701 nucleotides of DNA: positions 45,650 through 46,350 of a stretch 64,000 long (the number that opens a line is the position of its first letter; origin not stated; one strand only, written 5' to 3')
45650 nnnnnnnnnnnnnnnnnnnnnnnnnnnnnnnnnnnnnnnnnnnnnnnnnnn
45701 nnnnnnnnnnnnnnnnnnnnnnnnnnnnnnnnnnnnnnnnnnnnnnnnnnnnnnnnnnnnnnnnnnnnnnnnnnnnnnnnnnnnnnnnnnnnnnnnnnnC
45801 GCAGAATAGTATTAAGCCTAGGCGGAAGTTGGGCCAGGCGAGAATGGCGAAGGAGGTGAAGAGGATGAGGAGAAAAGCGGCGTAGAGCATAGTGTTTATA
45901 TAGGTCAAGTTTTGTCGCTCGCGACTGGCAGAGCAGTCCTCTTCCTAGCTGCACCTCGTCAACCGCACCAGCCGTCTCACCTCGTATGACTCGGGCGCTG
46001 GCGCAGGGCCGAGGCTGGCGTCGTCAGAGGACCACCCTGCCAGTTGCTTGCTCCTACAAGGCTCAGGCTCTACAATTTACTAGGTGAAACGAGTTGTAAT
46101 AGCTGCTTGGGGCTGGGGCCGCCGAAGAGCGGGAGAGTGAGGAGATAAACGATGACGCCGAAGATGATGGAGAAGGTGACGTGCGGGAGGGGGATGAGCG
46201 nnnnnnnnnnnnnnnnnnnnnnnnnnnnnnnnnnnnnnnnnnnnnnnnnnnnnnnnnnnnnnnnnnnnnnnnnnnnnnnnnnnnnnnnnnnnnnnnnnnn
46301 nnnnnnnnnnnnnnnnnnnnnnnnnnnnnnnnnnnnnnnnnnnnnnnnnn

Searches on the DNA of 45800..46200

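Call 70: search_rna_families(source=window, start=45800, end=46200, threshold=evalue, max_evalue=1)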
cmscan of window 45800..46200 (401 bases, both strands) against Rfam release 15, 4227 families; matches with E-value up to 1: 0.
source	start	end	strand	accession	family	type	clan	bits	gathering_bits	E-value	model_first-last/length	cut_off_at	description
